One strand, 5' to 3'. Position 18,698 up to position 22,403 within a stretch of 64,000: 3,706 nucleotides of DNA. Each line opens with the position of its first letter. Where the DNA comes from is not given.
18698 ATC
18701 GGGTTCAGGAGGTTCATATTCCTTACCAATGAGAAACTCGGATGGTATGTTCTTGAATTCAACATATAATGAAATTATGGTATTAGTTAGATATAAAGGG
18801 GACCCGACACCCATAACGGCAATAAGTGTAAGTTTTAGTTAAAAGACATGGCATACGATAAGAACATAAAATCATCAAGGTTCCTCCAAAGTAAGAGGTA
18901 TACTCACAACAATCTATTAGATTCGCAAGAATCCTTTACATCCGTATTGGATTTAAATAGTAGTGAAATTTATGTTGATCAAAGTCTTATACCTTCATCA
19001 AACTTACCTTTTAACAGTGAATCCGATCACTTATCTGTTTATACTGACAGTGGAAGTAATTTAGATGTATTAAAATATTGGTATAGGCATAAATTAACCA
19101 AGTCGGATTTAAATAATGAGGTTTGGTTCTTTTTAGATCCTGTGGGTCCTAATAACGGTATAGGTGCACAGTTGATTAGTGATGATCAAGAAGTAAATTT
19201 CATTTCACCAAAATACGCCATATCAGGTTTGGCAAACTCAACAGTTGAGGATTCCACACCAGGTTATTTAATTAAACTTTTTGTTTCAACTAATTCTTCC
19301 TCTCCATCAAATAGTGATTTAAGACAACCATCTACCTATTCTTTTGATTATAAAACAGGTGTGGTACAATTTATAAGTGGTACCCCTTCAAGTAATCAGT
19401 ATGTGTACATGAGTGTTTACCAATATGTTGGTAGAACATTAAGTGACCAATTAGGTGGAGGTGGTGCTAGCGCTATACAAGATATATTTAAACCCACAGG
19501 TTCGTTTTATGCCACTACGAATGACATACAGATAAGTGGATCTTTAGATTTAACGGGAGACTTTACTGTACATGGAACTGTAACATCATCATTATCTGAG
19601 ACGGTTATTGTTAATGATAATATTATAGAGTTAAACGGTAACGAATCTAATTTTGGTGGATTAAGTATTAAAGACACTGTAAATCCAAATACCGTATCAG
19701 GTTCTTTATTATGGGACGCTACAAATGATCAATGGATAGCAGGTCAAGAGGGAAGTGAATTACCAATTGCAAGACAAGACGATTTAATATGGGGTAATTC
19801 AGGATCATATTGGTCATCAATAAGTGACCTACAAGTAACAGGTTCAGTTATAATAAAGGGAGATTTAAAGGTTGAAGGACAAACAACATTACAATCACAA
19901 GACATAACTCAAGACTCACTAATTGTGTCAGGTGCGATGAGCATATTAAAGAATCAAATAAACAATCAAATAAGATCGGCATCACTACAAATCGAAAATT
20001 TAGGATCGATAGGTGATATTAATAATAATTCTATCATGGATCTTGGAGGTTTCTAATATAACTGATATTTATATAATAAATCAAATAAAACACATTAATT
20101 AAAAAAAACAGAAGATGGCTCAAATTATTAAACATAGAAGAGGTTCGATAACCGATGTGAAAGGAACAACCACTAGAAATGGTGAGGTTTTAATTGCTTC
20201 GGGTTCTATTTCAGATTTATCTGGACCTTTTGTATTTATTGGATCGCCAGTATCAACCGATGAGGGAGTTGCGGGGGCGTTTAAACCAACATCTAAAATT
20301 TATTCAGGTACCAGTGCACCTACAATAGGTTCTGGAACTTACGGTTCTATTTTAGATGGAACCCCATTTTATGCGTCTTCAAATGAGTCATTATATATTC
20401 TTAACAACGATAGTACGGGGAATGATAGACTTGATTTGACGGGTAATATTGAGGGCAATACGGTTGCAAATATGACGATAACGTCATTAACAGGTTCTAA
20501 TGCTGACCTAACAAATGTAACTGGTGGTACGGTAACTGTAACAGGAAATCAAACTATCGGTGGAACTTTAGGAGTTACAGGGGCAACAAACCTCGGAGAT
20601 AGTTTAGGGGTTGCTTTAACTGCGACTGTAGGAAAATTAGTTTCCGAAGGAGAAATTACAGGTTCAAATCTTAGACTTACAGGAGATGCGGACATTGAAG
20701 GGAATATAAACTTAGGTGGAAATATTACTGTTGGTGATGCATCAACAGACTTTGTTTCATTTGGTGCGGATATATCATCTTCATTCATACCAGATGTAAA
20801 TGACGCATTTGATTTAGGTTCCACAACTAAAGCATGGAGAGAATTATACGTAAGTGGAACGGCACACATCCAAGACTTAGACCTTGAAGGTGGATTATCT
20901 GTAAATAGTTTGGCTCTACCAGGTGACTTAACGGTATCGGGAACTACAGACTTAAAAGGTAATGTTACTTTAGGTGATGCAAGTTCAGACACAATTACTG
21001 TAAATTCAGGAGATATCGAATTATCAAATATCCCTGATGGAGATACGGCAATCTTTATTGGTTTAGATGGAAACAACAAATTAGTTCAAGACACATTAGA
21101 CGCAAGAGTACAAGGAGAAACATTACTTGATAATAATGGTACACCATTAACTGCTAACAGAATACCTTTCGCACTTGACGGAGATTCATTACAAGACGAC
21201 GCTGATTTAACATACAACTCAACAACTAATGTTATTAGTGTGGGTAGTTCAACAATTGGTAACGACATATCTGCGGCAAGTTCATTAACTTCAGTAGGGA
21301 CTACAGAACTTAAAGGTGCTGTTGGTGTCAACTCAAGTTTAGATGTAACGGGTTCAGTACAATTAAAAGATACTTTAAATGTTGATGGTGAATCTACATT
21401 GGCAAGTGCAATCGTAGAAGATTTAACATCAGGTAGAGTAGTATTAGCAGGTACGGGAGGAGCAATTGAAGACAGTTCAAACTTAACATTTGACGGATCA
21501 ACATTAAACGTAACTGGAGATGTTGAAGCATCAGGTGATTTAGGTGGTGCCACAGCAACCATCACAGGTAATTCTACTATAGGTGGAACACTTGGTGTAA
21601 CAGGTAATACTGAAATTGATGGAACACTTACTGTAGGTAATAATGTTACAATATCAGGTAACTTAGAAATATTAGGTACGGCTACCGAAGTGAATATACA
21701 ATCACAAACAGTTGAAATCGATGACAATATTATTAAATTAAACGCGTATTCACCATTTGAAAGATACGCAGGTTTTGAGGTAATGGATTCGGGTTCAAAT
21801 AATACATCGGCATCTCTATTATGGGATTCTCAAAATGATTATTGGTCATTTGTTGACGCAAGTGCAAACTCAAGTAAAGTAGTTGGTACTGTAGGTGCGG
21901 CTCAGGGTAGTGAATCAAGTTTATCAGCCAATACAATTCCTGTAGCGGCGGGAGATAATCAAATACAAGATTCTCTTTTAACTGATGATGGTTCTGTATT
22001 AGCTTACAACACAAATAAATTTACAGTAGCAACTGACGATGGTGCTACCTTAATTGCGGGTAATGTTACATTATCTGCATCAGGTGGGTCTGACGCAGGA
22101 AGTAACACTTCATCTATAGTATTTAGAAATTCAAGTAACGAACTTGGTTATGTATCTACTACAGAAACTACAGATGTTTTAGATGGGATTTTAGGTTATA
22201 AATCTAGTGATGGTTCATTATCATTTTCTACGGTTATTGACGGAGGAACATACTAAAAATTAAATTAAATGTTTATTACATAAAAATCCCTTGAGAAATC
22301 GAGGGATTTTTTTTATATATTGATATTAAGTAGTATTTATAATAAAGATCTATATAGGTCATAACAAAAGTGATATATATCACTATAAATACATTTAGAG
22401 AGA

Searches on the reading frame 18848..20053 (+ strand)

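Call 16: search_protein_families(library=phrogs, proteins=[window:18848-20053:+], max_evalue=0.00001)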
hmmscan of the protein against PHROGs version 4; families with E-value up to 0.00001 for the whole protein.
window:18848-20053:+ (402 aa): 1 family
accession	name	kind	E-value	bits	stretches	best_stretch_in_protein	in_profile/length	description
phrog_6002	-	head and packaging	5.5e-06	25.2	0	224-264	851-891/1183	virion structural protein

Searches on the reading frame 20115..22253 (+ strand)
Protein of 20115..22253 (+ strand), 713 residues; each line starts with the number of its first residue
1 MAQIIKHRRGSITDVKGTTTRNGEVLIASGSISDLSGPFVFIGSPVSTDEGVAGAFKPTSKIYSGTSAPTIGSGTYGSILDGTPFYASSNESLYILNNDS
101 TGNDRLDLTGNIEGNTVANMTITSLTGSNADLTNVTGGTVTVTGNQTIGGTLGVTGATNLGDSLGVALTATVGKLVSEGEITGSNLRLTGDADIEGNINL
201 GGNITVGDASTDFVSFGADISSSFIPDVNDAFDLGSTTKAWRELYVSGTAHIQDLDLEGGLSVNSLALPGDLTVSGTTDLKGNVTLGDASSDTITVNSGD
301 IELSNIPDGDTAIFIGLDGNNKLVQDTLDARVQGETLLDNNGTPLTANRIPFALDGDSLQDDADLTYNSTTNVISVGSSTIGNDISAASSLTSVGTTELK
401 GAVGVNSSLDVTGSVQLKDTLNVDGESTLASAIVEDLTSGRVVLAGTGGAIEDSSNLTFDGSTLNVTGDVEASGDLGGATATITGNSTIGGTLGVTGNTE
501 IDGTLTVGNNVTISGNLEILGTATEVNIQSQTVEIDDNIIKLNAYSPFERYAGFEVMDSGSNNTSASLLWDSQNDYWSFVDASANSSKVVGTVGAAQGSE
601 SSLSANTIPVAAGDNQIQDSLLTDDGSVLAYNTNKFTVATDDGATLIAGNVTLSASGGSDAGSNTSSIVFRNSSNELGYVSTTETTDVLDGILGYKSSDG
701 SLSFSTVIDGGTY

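Call 16: search_protein_families(library=phrogs, proteins=[window:20115-22253:+], max_evalue=0.00001)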
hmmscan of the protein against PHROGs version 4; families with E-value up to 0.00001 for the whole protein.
window:20115-22253:+ (713 aa): 1 family
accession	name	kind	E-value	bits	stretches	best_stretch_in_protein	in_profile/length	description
phrog_4549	-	tail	1.3e-07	31.2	1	140-299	8-141/869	tail fiber protein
